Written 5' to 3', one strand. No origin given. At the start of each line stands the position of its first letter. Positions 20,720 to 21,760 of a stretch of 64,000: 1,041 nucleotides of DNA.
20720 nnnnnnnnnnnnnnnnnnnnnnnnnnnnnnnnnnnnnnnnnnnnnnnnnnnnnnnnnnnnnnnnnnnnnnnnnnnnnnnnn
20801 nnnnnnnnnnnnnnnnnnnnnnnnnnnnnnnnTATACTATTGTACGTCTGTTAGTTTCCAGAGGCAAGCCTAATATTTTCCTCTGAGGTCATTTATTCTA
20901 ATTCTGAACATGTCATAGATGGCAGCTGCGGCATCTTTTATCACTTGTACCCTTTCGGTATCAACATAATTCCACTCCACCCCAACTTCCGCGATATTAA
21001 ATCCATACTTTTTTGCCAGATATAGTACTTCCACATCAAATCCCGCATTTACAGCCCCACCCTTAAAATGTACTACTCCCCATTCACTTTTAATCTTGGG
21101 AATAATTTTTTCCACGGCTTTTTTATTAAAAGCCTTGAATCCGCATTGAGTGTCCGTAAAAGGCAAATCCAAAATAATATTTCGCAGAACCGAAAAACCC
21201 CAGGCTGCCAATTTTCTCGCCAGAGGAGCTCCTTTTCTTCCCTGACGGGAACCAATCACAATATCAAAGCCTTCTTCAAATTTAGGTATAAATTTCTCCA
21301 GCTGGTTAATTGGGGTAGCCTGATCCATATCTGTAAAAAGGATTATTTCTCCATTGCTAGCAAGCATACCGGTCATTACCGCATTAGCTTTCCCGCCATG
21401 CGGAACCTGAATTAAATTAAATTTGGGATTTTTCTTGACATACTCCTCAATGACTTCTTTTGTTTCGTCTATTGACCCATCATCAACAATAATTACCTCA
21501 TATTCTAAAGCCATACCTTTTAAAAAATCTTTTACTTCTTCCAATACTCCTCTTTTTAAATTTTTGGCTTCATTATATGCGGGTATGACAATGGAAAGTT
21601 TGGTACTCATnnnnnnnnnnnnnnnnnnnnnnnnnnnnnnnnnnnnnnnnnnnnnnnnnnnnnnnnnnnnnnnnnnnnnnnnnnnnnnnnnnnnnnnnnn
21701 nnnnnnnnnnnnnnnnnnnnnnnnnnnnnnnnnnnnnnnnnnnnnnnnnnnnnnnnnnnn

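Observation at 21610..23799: Single polypeptide fusing a polyprenyl-phosphate-sugar synthase (GT2) to a GT-C transferase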

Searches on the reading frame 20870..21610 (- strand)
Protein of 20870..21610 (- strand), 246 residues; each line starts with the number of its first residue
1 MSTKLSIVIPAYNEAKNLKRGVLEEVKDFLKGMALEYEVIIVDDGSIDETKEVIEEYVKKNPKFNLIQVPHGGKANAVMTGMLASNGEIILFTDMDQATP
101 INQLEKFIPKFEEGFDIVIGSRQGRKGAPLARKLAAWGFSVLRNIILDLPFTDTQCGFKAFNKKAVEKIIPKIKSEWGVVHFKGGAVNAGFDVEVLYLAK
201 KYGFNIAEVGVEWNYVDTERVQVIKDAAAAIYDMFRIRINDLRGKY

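Call 3: search_protein_families(library=pfam, proteins=[window:20870-21610:-], max_evalue=0.01)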
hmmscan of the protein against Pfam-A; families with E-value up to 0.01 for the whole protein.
window:20870-21610:- (246 aa): 3 families
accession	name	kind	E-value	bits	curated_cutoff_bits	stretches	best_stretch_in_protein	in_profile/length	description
PF00535.33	Glycos_transf_2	-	2.5e-32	112.6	23.3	1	6-169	1-167/168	Glycosyl transferase family 2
PF10111.15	Glyco_tranf_2_2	-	1.2e-06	28.7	27.3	1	6-107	1-102/276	Glycosyltransferase like family 2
PF13641.12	Glyco_tranf_2_3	-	1.7e-05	25.4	27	1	5-120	3-121/230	Glycosyltransferase like family 2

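Call 4: search_protein_families(library=ncbifam, proteins=[window:20870-21610:-], max_evalue=0.01)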
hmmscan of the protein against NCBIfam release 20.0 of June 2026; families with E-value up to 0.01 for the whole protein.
window:20870-21610:- (246 aa): 21 families
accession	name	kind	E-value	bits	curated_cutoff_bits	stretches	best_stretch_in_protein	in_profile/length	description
NF047588.1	GlcsyltransPgfSStrep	equivalog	2.1e-26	92.9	500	1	4-170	2-168/308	glycosyltransferase PgfS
NF007986.1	PRK10714.1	equivalog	6.8e-18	64.7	529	1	3-169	6-172/316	undecaprenyl-phosphate 4-deoxy-4-formamido-L-arabinose transferase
NF041875.1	EPS_EpsD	equivalog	6e-16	58.7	370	1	5-118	1-111/325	exopolysaccharide biosynthesis glycosyltransferase EpsD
TIGR03937.1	PgaC_IcaA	equivalog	2.1e-15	56.6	422.3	1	4-104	46-143/407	poly-beta-1,6-N-acetyl-D-glucosamine synthase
NF041391.1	DPhHxTase_Halo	equivalog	7.2e-15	54.5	375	1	11-211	3-181/213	dolichyl-phosphate hexose transferase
NF007482.0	PRK10073.1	equivalog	1.3e-14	54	423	1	2-98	5-97/334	glycosyltransferase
NF038302.1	EPS_HpsE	equivalog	4.2e-13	48.9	300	1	4-99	2-99/307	hormogonium polysaccharide biosynthesis glycosyltransferase HpsE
TIGR04283.1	glyco_like_mftF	equivalog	2.2e-12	47.1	182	1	5-105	1-91/221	TIGR04283 family arsenosugar biosynthesis glycosyltransferase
NF050050.1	ProtGlycPglI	equivalog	1e-11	44.7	500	1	3-139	2-136/306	GalNAc(5)-diNAcBac-PP-undecaprenol beta-1,3-glucosyltransferase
NF010496.0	PRK13915.1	equivalog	7.6e-10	38.3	262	1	3-100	31-130/307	glucosyl-3-phosphoglycerate synthase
NF058614.1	PPMAGASynPpgS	equivalog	1.1e-09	38.1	370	1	7-169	4-165/226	polyprenyl-phospho-N-acetylgalactosaminyl synthase PpgS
NF047683.1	TeichurnBiosyTuaG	equivalog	1.4e-09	37.9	400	1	4-108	7-108/252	teichuronic acid biosynthesis protein TuaG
TIGR04182.1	glyco_TIGR04182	equivalog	2.7e-09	36.8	325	1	5-169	2-159/293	S-layer glycoprotein N-glycosyltransferase AglJ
TIGR03965.1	mycofact_glyco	equivalog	3.7e-08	32.7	280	1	4-113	75-181/467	mycofactocin biosynthesis glycosyltransferase MftF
NF038299.1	EPS_HpsN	equivalog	9.4e-08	31.4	425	1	4-117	2-112/317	hormogonium polysaccharide biosynthesis glycosyltransferase HpsN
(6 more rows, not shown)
